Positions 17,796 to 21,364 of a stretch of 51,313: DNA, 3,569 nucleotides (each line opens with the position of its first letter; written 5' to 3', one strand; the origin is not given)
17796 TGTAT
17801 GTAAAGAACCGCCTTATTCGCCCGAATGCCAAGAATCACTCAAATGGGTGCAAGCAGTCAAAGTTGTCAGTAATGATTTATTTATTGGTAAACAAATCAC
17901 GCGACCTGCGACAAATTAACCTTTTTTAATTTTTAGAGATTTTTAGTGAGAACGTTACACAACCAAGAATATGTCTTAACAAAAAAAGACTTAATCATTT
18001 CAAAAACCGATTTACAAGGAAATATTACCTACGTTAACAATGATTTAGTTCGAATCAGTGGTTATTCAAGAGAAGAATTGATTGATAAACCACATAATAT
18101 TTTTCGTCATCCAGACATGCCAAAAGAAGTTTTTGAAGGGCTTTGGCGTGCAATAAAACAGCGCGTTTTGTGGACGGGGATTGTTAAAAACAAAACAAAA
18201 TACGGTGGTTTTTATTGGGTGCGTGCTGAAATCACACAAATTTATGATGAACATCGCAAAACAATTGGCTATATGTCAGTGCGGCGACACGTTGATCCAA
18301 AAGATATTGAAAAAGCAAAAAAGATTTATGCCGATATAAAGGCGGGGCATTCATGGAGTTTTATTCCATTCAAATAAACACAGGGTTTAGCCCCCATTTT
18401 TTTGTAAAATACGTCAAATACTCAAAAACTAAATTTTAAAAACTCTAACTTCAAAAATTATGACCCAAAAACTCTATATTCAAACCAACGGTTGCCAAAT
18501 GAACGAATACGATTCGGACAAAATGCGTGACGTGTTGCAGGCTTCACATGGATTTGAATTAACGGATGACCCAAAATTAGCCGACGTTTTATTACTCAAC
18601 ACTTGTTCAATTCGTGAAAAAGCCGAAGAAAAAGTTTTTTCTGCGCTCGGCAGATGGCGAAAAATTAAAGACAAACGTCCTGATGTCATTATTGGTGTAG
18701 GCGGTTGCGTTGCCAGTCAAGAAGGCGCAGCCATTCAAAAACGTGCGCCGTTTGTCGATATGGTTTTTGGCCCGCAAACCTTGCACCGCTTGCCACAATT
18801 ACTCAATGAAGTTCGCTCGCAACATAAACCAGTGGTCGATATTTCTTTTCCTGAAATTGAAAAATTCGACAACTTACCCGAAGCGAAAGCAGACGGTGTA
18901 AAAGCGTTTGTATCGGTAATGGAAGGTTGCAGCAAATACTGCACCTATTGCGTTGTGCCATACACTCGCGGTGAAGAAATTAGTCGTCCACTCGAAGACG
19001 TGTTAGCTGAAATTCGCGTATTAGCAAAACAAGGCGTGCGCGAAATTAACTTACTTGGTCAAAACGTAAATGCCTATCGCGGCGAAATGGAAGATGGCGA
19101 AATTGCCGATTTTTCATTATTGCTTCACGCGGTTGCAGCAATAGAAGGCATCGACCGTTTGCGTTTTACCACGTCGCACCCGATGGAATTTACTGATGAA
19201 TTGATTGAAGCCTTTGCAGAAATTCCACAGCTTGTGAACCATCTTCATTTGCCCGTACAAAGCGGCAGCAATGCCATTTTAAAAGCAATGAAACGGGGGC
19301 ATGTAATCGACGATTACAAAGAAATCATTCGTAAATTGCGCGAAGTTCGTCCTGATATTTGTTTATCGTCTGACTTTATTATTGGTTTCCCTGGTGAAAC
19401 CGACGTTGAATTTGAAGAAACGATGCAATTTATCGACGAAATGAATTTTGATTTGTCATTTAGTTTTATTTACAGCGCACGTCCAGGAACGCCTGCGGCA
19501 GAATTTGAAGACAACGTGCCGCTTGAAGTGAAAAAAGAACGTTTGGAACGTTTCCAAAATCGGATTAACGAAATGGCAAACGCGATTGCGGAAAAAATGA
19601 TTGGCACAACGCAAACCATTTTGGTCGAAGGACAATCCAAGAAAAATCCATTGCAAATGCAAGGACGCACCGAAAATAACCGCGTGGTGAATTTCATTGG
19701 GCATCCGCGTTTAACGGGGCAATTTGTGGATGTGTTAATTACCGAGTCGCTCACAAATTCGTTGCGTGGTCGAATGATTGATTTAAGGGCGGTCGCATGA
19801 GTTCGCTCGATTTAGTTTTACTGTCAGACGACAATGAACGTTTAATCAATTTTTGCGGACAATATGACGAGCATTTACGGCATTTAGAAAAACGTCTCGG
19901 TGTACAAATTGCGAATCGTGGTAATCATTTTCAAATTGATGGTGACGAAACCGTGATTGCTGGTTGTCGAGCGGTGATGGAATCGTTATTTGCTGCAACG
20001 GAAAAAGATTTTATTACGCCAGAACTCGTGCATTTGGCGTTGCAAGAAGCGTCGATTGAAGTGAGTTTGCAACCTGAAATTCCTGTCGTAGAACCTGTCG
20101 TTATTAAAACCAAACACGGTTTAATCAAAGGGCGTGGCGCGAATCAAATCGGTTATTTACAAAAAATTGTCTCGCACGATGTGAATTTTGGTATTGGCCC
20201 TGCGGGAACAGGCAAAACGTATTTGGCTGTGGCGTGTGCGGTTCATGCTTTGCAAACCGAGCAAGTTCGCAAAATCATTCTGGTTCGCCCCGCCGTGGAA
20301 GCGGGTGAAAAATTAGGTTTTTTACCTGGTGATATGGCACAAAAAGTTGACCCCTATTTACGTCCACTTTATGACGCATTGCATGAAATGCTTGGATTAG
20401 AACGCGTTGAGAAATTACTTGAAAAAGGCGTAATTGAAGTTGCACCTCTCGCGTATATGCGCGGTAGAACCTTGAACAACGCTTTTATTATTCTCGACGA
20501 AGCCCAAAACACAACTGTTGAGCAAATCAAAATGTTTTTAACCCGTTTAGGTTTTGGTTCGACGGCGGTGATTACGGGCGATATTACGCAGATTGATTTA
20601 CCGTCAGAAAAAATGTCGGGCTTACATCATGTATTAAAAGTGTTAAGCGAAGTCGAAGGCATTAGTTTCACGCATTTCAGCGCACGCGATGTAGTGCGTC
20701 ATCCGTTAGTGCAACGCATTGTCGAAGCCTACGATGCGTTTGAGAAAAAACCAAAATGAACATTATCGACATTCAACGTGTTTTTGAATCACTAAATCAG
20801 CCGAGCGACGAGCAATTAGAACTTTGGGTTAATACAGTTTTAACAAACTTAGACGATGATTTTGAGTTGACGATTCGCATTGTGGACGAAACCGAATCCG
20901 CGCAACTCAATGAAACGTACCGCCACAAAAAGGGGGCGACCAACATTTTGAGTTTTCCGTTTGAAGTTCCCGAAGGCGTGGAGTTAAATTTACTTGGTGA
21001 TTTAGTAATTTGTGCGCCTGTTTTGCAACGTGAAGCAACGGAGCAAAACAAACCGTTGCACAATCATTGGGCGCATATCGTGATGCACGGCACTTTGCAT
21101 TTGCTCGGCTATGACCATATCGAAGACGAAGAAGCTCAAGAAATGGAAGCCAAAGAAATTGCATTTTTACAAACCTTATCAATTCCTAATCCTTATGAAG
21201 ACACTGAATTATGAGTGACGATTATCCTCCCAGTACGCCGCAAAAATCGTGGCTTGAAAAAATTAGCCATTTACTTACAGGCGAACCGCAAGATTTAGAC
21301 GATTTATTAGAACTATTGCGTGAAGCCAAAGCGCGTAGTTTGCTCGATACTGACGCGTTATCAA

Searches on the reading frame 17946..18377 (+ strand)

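Call 21: search_protein_families(library=pfam, proteins=[window:17946-18377:+], max_evalue=0.00001)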
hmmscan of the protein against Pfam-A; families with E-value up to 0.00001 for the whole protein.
window:17946-18377:+ (143 aa): 3 families
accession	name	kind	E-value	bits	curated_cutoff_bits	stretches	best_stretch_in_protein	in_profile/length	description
PF08447.18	PAS_3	-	4.6e-16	59.3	25.6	1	28-112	2-88/89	PAS fold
PF00989.32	PAS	-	4.2e-11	43.3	22.6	1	21-112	17-109/113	PAS fold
PF13426.13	PAS_9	-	7.4e-10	39.5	27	1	18-109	5-94/103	PAS domain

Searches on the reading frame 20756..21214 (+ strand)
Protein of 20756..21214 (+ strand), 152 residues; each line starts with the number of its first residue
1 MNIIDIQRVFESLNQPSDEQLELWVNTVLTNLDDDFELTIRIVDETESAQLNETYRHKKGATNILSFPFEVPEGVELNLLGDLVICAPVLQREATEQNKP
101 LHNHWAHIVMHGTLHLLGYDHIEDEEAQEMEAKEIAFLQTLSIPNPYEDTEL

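Call 21: search_protein_families(library=pfam, proteins=[window:20756-21214:+], max_evalue=0.00001)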
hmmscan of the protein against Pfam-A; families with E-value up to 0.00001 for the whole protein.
window:20756-21214:+ (152 aa): 1 family
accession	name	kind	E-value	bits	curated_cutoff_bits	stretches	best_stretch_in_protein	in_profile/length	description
PF02130.23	YbeY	-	1.5e-35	122.3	25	1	16-140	6-128/129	Endoribonuclease YbeY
